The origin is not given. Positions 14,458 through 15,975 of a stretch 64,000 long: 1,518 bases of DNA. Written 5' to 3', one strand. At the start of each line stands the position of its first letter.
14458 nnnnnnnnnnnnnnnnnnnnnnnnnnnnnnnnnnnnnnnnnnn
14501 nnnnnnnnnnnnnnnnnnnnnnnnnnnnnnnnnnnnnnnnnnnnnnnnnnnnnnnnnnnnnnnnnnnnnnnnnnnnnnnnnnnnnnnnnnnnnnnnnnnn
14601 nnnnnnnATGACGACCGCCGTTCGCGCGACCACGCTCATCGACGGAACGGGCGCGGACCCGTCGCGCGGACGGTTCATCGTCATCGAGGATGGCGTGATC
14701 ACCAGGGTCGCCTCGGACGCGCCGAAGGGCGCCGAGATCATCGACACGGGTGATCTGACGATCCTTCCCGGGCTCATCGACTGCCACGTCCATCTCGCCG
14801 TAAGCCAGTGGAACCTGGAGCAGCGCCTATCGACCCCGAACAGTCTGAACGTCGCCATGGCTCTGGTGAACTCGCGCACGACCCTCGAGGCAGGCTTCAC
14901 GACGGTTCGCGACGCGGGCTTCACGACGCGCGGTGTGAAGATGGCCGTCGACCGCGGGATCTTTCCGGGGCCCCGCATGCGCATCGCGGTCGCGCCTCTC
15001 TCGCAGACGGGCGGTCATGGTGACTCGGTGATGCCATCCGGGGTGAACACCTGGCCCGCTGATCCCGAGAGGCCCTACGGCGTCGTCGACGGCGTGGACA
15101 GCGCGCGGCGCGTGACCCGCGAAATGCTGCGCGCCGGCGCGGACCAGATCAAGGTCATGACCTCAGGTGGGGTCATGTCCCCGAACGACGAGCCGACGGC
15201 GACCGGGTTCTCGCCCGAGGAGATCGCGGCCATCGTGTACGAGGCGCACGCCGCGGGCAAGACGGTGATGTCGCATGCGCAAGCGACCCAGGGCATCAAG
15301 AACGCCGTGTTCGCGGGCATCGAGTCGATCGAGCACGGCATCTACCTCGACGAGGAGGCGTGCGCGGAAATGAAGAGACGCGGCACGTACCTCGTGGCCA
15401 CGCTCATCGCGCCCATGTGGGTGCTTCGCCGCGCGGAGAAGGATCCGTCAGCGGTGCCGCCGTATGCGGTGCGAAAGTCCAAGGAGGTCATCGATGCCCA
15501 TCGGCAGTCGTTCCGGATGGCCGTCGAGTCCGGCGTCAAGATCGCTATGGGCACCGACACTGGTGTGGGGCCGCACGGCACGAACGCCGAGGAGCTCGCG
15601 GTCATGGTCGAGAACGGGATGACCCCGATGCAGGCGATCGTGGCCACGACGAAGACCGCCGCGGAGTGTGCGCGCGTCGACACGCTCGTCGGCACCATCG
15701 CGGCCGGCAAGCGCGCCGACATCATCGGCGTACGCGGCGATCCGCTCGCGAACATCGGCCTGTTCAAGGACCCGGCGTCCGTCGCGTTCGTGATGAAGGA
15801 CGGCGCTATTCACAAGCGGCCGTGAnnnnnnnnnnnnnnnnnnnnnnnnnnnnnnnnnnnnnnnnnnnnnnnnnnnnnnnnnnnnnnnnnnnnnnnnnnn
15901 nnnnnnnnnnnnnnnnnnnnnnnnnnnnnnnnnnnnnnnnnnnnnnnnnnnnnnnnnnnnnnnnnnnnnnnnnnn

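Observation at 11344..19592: F420-centred enzyme cluster with a Cys/Thr proline-racemase-family dehydratase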

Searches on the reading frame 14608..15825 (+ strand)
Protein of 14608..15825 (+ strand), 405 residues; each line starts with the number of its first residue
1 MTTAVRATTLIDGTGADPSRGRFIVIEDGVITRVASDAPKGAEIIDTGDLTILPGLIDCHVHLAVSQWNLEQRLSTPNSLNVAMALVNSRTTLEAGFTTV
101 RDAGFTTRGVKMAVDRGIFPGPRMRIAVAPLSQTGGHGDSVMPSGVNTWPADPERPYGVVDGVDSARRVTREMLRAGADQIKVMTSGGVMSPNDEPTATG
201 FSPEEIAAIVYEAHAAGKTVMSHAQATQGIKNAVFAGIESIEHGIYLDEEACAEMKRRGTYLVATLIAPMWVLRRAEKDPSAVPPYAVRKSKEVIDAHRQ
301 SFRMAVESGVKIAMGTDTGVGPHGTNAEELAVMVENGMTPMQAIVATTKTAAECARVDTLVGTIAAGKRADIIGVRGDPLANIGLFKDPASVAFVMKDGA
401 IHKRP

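Call 6: search_protein_families(library=pfam, proteins=[window:14608-15825:+])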
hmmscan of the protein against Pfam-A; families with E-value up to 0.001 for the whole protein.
window:14608-15825:+ (405 aa): 2 families
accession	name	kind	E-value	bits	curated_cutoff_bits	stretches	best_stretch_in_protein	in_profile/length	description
PF01979.26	Amidohydro_1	-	3.4e-53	181.5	25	1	51-399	1-342/345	Amidohydrolase family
PF07969.17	Amidohydro_3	-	4.2e-09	36.8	29.7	0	43-89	1-50/472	Amidohydrolase family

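Call 7: search_protein_families(library=ncbifam, proteins=[window:14608-15825:+])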
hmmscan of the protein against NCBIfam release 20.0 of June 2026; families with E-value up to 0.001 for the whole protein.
window:14608-15825:+ (405 aa): 40 families (the best 25 are shown)
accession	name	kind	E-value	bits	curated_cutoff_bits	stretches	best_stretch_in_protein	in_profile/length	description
NF051886.1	XaaProDiPepCaul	equivalog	1.1e-102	344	500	1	5-403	2-398/398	Xaa-Pro dipeptidase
TIGR01224.1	hutI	equivalog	3.5e-14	52.4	298.15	2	199-400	192-376/377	imidazolonepropionase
NF006679.0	PRK09228.1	subfamily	7.9e-11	41.3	351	1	303-375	307-385/433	guanine deaminase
NF006056.0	PRK08204.1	subfamily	5e-10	38.7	391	1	24-63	27-67/449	hypothetical protein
NF011989.0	PRK15446.2-5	equivalog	6.6e-10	38.3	565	1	24-102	23-99/385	alpha-D-ribose 1-methylphosphonate 5-triphosphate diphosphatase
TIGR02967.1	guan_deamin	equivalog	9.8e-10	38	375.4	0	23-64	8-55/401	guanine deaminase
NF006689.0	PRK09237.1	equivalog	5.7e-09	35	371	1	24-106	25-95/383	amidohydrolase/deacetylase family metallohydrolase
TIGR02318.1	phosphono_phnM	equivalog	6.2e-09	35.2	390.55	1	24-103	18-94/376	phosphonate metabolism protein PhnM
NF004701.0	PRK06038.1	equivalog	3.2e-08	32.7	609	1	19-65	22-68/432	N-ethylammeline chlorohydrolase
TIGR00857.1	pyrC_multi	subfamily_domain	7.4e-08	31.8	279.05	1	24-64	8-49/412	dihydroorotase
NF004636.0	PRK05985.1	subfamily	1.2e-07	31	408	1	22-69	18-67/398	amidohydrolase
TIGR03178.1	allantoinase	equivalog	1.2e-07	30.9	357.85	1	23-64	19-61/441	allantoinase AllB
TIGR01178.1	ade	equivalog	2.8e-07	29.4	472.5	1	24-66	22-62/552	adenine deaminase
NF011984.0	PRK15446.1-5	equivalog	5.8e-07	28.6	260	0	24-103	22-98/379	alpha-D-ribose 1-methylphosphonate 5-triphosphate diphosphatase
NF011990.0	PRK15446.2-6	subfamily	8.9e-07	27.9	233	0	24-100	22-100/390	alpha-D-ribose 1-methylphosphonate 5-triphosphate diphosphatase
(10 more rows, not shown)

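Call 19: search_solved_structures(query=window:14608-15825:+, max_evalue=1e-10)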
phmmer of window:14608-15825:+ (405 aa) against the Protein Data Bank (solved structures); distinct sequences matched with E-value up to 1e-10: 20.
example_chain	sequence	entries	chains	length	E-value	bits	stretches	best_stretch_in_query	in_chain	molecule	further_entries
3mtw_A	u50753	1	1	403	1.8e-70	241.4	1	4-405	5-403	L-Arginine carboxypeptidase Cc2672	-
9kov_A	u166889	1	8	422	7.4e-69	236.1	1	26-404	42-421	trum-mut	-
3mkv_A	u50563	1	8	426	2.2e-65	224.6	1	6-401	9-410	PUTATIVE AMIDOHYDROLASE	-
2qs8_A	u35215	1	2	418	6.9e-65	223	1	3-402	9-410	Xaa-Pro Dipeptidase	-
8ihq_A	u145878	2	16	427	4.8e-64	220.2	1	5-403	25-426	Amidohydrolase family protein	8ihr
3be7_A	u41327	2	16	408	7.3e-64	219.6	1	24-404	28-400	Zn-dependent arginine carboxypeptidase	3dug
8ihs_A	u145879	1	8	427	2.2e-63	218.1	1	5-403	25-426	Amidohydrolase family protein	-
8j85_A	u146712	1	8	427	2.4e-63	217.9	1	5-403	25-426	Amidohydrolase family protein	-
9l36_A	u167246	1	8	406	2.5e-63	217.8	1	5-403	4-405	Amidohydrolase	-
8yag_A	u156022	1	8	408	1.2e-62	215.6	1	22-405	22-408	Imidazolonepropionase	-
9l2o_B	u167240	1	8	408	4e-62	213.9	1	22-405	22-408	Imidazolonepropionase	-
8yak_A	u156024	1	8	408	4.7e-62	213.7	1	22-405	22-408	Imidazolonepropionase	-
9l6p_A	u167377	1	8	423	3e-61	211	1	3-405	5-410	LlADH-WT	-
9l2t_G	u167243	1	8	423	1.4e-60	208.8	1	3-405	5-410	Amide hydrolase LlADH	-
3feq_A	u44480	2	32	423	2.5e-59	204.7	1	35-404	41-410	PUTATIVE AMIDOHYDROLASE | PROLIDASE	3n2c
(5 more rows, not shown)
